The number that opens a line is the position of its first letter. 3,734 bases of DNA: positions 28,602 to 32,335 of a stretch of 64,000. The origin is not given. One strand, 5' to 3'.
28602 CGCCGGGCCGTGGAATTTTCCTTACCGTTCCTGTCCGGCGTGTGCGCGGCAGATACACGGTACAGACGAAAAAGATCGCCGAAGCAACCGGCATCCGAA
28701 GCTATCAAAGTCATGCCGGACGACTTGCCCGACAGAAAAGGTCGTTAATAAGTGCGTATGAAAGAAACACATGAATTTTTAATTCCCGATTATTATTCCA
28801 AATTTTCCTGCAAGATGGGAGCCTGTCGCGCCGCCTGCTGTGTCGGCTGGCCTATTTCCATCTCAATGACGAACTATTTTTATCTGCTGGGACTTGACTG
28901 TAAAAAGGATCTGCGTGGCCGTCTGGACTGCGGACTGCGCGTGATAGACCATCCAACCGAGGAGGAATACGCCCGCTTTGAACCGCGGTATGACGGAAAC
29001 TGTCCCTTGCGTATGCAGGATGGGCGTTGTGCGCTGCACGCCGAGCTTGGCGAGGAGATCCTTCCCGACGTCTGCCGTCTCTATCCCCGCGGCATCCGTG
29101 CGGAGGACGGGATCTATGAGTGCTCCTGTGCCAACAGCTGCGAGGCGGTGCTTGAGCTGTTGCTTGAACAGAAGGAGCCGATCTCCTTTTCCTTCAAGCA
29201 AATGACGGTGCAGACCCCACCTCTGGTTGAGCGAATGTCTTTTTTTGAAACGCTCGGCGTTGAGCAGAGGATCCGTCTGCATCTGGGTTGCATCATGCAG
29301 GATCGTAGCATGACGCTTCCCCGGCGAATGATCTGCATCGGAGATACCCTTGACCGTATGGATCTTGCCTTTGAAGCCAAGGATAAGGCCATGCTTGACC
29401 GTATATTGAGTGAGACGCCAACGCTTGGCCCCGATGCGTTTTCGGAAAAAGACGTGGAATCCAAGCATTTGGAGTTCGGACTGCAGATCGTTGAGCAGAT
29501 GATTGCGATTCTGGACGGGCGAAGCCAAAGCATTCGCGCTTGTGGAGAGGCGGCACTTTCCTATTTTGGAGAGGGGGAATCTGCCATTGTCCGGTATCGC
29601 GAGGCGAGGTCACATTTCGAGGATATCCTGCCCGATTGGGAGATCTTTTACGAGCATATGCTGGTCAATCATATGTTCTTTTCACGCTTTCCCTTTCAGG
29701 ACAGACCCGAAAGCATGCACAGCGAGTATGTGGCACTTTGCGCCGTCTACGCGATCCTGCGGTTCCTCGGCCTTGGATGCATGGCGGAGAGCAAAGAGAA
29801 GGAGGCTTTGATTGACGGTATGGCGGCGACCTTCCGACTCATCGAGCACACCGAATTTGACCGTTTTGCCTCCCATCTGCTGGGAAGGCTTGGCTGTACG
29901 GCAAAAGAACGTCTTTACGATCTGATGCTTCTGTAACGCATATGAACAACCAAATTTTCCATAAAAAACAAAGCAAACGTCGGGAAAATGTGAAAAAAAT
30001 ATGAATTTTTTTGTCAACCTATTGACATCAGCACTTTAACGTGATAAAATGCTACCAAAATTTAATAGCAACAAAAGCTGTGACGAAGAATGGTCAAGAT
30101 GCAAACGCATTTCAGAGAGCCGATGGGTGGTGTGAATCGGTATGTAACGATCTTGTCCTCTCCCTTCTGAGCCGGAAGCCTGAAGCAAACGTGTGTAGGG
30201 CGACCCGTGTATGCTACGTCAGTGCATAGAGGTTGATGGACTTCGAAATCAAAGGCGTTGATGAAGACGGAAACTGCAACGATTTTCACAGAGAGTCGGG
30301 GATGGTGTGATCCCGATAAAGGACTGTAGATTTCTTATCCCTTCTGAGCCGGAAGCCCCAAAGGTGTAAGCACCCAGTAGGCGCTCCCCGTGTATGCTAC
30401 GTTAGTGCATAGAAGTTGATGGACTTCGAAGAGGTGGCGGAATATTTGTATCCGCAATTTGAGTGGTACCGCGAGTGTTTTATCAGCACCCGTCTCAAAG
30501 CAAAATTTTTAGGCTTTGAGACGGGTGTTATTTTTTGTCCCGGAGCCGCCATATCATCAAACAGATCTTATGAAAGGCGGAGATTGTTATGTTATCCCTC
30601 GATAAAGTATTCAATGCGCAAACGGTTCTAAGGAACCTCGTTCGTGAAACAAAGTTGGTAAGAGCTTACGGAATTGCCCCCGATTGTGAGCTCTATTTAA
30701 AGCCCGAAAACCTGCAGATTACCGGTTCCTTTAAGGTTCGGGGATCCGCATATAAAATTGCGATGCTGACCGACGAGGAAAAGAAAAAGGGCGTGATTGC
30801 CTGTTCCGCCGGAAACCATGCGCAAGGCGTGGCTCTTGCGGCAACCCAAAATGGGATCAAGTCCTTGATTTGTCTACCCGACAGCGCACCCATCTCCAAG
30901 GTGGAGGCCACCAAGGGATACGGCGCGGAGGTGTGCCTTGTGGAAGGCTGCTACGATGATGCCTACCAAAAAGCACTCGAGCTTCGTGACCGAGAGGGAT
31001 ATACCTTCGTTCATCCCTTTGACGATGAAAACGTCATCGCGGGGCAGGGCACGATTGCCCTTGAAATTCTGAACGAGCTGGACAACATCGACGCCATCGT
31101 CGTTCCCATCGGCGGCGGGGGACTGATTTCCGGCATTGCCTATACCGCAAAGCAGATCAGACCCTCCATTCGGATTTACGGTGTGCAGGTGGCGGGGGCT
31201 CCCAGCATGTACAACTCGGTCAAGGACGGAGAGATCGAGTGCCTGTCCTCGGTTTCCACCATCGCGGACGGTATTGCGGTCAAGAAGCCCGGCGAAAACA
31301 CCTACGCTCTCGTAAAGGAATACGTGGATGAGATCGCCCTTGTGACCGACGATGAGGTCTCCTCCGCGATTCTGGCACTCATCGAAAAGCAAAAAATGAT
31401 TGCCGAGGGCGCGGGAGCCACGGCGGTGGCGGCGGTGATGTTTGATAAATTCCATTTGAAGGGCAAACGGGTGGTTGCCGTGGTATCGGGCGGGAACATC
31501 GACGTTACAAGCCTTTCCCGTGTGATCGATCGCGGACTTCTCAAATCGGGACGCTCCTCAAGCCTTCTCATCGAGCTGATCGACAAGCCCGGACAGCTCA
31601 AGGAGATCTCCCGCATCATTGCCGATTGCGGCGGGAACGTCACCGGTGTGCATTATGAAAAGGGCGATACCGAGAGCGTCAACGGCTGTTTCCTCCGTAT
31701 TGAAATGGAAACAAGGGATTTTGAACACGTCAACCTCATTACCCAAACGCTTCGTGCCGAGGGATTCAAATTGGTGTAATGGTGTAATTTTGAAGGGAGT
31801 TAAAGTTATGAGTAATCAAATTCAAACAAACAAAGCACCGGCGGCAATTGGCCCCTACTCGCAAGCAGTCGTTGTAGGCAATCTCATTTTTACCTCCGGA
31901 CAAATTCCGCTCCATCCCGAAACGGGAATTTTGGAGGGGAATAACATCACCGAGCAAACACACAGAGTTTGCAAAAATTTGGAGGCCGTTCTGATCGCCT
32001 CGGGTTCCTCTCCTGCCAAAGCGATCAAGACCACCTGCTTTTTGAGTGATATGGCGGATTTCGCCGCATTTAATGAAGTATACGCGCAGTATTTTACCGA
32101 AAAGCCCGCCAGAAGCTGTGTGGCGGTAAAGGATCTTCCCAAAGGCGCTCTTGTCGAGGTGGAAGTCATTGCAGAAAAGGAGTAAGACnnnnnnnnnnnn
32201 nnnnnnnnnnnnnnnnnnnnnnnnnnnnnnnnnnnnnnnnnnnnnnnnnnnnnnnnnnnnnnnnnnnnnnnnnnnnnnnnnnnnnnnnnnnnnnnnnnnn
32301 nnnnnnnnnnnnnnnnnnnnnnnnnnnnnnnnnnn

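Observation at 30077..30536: T-box leader with a tandem duplication of the tRNA-binding module but only one antiterminator/terminator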

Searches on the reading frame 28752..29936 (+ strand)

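Call 9: search_protein_families(library=ncbifam, proteins=[window:28752-29936:+])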
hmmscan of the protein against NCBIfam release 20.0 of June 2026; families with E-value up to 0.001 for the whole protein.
window:28752-29936:+ (394 aa): 1 family
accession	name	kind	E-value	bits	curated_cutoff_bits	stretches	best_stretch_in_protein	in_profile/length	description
NF038110.1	Lys_methyl_FliB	equivalog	1.1e-48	166.7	85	1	12-368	1-367/373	flagellin lysine-N-methylase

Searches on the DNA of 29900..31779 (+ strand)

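Call 3: search_rna_families(source=window, start=29900, end=30650, threshold=evalue, max_evalue=10, show_alignments=6)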
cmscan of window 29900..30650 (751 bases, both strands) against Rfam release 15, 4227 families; matches with E-value up to 10: 14.
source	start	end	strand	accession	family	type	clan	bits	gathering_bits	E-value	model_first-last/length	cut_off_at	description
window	30249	30500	+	RF00230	T-box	Cis-reg; leader;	-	78.9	93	2.5e-17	1-219/219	no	T-box leader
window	30071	30236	+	RF00230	T-box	Cis-reg; leader;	-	55.1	93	3.2e-11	1-219/219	no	T-box leader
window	30485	30529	+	RF00131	mir-30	Gene; miRNA;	-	20.9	50.2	0.067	13-65/77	no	mir-30 microRNA precursor family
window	30485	30529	+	RF03781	mir-4524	Gene; miRNA;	-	20.6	68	0.14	23-62/84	no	mir-4524 microRNA precursor family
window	30485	30529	-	RF00131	mir-30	Gene; miRNA;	-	20.3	50.2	0.1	13-65/77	no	mir-30 microRNA precursor family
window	30479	30533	+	RF03948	mir-5045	Gene; miRNA;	-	20.2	80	0.26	1-57/57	no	mir-5045 microRNA precursor family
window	30485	30529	+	RF04172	MIR8675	Gene; miRNA;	-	19.9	90.8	0.6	25-72/95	no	MIR8675 microRNA precursor family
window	30485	30529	+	RF03652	mir-2329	Gene; miRNA;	-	19.8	90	0.45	1-66/66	no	mir-2329 microRNA precursor family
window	30483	30531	+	RF03208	mir-1781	Gene; miRNA;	-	16.7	68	3.6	1-86/86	no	mir-1781 microRNA precursor family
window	30447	30529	-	RF00561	SNORA40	Gene; snRNA; snoRNA; HACA-box;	-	15.6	51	7.2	1-128/128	no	Small nucleolar RNA SNORA40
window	30576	30619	-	RF01652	ceN70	Gene; snRNA; snoRNA; CD-box;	-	15.4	65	2.9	1-71/71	no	Caenorhabditis snoRNA ceN70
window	30485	30529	-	RF03781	mir-4524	Gene; miRNA;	-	15.3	68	4.6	23-62/84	no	mir-4524 microRNA precursor family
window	30482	30532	+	RF03573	mir-1954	Gene; miRNA;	-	14.3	99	7.3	1-82/82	no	mir-1954 microRNA precursor family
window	29960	29987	+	RF02248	Six3os1_3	Gene; lncRNA;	-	9.7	40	9.6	48-75/75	no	Six3os1 conserved region 3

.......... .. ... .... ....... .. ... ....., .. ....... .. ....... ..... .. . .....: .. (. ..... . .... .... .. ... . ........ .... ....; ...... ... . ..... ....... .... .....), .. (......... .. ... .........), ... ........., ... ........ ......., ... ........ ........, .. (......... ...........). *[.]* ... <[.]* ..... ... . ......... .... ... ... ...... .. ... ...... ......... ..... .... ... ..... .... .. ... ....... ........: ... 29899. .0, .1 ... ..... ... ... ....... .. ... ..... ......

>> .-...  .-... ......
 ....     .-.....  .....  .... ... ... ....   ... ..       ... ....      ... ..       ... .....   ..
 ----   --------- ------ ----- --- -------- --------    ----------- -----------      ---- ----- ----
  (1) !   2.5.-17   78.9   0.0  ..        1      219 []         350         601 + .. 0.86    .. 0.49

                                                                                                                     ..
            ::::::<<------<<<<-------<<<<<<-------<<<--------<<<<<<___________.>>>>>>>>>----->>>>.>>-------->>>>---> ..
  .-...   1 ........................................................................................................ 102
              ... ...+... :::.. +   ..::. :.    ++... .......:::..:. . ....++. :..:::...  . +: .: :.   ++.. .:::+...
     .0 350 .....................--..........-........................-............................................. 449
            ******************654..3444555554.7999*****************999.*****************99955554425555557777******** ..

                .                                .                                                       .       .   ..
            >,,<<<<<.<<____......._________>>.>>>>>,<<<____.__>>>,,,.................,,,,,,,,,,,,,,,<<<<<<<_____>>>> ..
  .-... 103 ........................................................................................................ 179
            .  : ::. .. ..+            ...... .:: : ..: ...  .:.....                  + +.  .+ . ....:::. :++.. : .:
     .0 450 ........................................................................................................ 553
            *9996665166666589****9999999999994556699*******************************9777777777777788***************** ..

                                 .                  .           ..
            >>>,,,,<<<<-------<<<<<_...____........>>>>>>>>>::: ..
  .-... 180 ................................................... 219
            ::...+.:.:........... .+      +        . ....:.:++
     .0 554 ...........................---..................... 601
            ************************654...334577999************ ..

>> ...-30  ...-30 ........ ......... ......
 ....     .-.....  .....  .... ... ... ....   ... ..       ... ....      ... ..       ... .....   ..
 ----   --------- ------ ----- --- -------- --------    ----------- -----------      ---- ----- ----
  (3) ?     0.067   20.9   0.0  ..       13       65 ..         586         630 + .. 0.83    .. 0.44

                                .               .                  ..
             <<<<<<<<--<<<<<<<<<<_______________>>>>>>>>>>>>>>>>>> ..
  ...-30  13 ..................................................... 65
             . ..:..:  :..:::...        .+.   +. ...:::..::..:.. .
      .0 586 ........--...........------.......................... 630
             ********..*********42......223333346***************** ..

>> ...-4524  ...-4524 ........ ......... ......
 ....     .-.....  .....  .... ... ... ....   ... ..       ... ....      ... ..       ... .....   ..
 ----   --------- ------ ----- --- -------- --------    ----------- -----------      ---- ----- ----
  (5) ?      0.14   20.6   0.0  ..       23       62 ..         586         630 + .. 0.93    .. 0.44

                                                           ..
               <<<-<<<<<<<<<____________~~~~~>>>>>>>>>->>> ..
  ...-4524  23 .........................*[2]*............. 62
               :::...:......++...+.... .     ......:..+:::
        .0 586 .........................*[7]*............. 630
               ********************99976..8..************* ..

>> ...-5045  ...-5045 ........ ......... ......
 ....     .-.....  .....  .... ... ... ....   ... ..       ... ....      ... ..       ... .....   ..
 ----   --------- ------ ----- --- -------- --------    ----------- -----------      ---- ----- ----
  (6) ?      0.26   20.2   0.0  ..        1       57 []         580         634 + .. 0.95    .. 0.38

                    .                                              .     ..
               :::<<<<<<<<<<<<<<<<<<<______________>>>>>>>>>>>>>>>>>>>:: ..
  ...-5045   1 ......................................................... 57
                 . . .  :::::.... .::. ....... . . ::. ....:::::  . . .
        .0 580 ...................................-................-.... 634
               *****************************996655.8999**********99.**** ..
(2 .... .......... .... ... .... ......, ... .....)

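Call 56: search_rna_families(sources=[L070, L094, L048, L010], threshold=evalue, max_evalue=0.0001, show_alignments=2)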
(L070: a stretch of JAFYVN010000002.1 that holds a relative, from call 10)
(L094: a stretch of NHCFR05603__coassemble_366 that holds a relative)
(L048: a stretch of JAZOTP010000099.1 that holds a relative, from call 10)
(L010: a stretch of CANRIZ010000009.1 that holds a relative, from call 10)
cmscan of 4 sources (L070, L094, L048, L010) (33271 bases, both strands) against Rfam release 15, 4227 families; matches with E-value up to 0.0001: 7.
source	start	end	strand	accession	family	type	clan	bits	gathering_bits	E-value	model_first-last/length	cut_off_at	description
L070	3682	3946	+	RF00230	T-box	Cis-reg; leader;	-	95.7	93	4.9e-20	1-219/219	no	T-box leader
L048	714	965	+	RF00230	T-box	Cis-reg; leader;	-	94.2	93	1.2e-19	1-219/219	no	T-box leader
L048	221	466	+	RF00230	T-box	Cis-reg; leader;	-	89.8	93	1.7e-18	1-219/219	no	T-box leader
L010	1839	2091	+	RF00230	T-box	Cis-reg; leader;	-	86.7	93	1e-17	1-219/219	no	T-box leader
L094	1823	2258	+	RF00230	T-box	Cis-reg; leader;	-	65.2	93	3.6e-12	1-219/219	no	T-box leader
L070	3489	3655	+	RF00230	T-box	Cis-reg; leader;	-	63.2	93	1.2e-11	1-219/219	no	T-box leader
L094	878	958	+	RF00005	tRNA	Gene; tRNA;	CL00001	56.3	29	9.6e-10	1-71/71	no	tRNA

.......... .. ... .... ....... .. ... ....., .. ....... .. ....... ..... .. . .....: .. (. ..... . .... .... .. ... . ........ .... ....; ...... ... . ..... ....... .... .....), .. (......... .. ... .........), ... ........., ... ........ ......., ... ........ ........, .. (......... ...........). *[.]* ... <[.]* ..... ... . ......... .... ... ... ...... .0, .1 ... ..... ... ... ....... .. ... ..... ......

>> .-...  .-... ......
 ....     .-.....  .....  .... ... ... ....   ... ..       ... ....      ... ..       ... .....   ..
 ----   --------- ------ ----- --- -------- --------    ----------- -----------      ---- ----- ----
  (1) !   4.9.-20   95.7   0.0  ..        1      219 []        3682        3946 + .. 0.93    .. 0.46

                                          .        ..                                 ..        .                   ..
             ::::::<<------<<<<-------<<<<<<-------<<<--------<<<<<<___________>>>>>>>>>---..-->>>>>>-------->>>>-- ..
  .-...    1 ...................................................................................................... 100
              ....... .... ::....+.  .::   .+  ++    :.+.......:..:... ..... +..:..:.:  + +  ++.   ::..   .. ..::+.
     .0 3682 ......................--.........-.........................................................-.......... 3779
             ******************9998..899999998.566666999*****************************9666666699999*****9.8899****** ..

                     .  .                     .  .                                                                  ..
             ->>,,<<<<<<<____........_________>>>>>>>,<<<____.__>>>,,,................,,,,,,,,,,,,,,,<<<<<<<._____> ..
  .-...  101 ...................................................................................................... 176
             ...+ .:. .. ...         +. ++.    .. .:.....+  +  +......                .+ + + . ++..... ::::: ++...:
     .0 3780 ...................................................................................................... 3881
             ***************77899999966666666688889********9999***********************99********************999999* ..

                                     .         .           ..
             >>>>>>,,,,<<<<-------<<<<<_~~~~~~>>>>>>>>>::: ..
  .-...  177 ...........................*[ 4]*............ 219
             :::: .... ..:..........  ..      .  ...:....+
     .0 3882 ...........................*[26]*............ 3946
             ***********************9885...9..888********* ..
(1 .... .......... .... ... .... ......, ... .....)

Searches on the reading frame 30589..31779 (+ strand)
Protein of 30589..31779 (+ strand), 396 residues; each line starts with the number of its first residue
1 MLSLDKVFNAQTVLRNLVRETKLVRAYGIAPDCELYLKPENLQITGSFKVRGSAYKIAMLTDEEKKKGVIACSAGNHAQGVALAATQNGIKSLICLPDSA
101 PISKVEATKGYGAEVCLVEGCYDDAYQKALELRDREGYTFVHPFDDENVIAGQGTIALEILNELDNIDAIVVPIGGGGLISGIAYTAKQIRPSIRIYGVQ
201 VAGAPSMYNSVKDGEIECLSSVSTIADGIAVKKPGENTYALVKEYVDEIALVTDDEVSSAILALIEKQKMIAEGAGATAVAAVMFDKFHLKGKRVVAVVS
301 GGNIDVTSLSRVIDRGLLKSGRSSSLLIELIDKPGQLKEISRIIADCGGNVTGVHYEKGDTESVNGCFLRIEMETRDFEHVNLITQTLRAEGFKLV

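Call 9: search_protein_families(library=ncbifam, proteins=[window:30589-31779:+])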
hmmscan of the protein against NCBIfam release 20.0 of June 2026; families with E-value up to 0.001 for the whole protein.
window:30589-31779:+ (396 aa): 40 families (the best 25 are shown)
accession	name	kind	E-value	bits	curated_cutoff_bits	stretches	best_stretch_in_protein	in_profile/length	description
TIGR01127.1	ilvA_1Cterm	equivalog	5.8e-140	466.6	378.75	1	32-395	14-378/380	threonine ammonia-lyase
NF005600.0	PRK07334.1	equivalog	2.3e-128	428.3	496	1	1-394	9-403/408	threonine ammonia-lyase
NF006389.0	PRK08638.1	equivalog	2.6e-109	365.2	453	1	2-315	9-326/333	bifunctional threonine ammonia-lyase/L-serine ammonia-lyase TdcB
NF006674.0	PRK09224.1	subfamily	8.9e-97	324.9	577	1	32-395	39-400/508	threonine ammonia-lyase IlvA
NF006390.0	PRK08639.1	equivalog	4.2e-93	312.6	421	1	3-388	8-397/418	threonine ammonia-lyase IlvA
TIGR01124.1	ilvA_2Cterm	equivalog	1.3e-92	311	411.3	1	33-395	32-392/499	threonine ammonia-lyase, biosynthetic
NF009130.0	PRK12483.1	subfamily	3.2e-89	299.9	801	1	15-395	32-413/521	threonine ammonia-lyase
TIGR02079.1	THD1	equivalog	2.8e-86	289.9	440.55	1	6-376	2-379/410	threonine ammonia-lyase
NF005292.0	PRK06815.1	equivalog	6.9e-85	284.9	371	1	5-313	6-317/320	threonine/serine dehydratase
NF005454.0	PRK07048.1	equivalog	4.3e-81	272.6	452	1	3-314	8-321/324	threo-3-hydroxy-L-aspartate ammonia-lyase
NF005680.0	PRK07476.1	equivalog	1.1e-80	271.1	413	1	2-315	5-322/326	hydroxyectoine utilization dehydratase EutB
NF045641.2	BHydaspDhtseBhcB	equivalog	6.4e-71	239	550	1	5-309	5-310/312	beta-hydroxyaspartate dehydratase BhcB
TIGR02991.1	ectoine_eutB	equivalog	1.3e-70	237.9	413.35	1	3-314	2-316/317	hydroxyectoine utilization dehydratase EutB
NF006094.0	PRK08246.1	subfamily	3.2e-69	233.7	331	1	4-309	7-309/310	serine/threonine dehydratase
NF006455.0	PRK08813.1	equivalog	2.6e-68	231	489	1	3-313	22-319/374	threonine dehydratase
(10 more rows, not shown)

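Call 10: find_related_loci(query=window:30589-31779:+, collection=genome_contigs, flank=4000)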
Query window:30589-31779:+ (396 aa) in genome_contigs; peptide patterns used: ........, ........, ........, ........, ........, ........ (x = any residue, [..] = any of these).
600 stretches matched a pattern (row limit reached: there are more); 556 encode a relative of the query (tblastn E <= 1e-3); the best 80 are kept; 80 distinct loci.
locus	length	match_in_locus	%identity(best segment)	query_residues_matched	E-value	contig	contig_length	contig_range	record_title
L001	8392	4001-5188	95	1-396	0e+0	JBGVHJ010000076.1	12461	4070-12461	MAG: Eubacteriales bacterium isolate fecal_MAG_346 fecal_MAG_346_contig_0076, whole genome shotgun sequence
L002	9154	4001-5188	95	1-396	0e+0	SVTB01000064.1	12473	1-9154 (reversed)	MAG: Oscillospiraceae bacterium isolate SIG684 NODE_84561_length_12473_cov_1.593796, whole genome shotgun sequence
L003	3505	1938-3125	89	1-396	0e+0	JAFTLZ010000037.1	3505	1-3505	MAG: Clostridia bacterium isolate RGIG3940 Roe_deer_Cecum-3__c126181, whole genome shotgun sequence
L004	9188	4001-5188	90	1-396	0e+0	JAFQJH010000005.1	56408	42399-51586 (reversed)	MAG: Clostridia bacterium isolate RGIG1871 Goat_Cecum-6__c74, whole genome shotgun sequence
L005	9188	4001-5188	86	1-396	0e+0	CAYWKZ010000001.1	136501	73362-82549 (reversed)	MAG TPA_asm: uncultured Leptolinea sp. isolate SRP315200_co1_910 genome assembly, contig: NODE_22_length_136501_cov_14.4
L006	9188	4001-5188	89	1-396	0e+0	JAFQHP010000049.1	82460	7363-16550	MAG: Clostridia bacterium isolate RGIG1827 Goat_Cecum-5__c423276, whole genome shotgun sequence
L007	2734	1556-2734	94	1-393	0e+0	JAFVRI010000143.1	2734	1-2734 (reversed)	MAG: Clostridia bacterium isolate RGIG5324 Sheep_Colon-2__c529336, whole genome shotgun sequence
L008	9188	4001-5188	92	1-396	0e+0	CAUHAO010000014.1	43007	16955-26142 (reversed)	MAG TPA_asm: uncultured Eubacteriales bacterium isolate SRR16280022_bin.20_MetaWRAP_v1.3_MAG genome assembly, contig: ER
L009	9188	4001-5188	89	1-396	0e+0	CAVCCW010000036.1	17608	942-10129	Bacteroidaceae bacterium isolate SRR8978232_cleanbin_000002 genome assembly, contig: Spades_SRR8978232_contig_140, whole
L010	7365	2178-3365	92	1-396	0e+0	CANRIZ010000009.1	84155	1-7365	MAG: uncultured Clostridia bacterium isolate Lapin-024__bin7 genome assembly, contig: Lapin-024__NODE_297_length_84155_c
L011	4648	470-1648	93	1-393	0e+0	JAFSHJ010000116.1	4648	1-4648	MAG: Oscillospiraceae bacterium isolate RGIG3144 Goat_Rectum.Co__c1053967, whole genome shotgun sequence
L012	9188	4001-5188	92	1-396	0e+0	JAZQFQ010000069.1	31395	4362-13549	MAG: Eubacteriales bacterium isolate T1900044632_TS20190098.MAGScoT_cleanbin_000048 SGB_1070_k141_841945, whole genome s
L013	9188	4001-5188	87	1-396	0e+0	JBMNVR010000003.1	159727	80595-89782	MAG: Candidatus Howiella sp. isolate SBF912SR2HQ0055 scaffold_315_c1, whole genome shotgun sequence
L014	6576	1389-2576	92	1-396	0e+0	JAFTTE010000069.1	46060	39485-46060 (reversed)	MAG: Clostridia bacterium isolate RGIG4127 Roe_deer_Colon-1__c334035, whole genome shotgun sequence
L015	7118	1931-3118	92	1-396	0e+0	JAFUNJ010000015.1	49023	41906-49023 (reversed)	MAG: Clostridia bacterium isolate RGIG4652 Roe_deer_Rectum-4__c129592, whole genome shotgun sequence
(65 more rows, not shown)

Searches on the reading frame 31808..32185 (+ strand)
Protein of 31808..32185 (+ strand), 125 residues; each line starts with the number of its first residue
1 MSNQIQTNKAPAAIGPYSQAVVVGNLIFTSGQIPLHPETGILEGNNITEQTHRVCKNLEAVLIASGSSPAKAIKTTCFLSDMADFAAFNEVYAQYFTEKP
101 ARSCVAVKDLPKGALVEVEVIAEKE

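Call 63: search_protein_families(library=ncbifam, proteins=[window:31808-32185:+], max_evalue=1e-10)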
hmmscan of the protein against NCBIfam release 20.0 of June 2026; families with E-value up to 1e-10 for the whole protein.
window:31808-32185:+ (125 aa): 3 families
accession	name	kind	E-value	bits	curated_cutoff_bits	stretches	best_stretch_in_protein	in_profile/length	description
TIGR00004.1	TIGR00004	subfamily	3.3e-49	166.2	106.25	1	3-123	2-124/125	Rid family detoxifying hydrolase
NF008490.0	PRK11401.1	equivalog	2e-32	111.8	222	1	1-123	1-126/129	enamine/imine deaminase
TIGR03610.1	RutC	equivalog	7.8e-18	64.8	169.1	1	8-122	9-124/127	pyrimidine utilization protein C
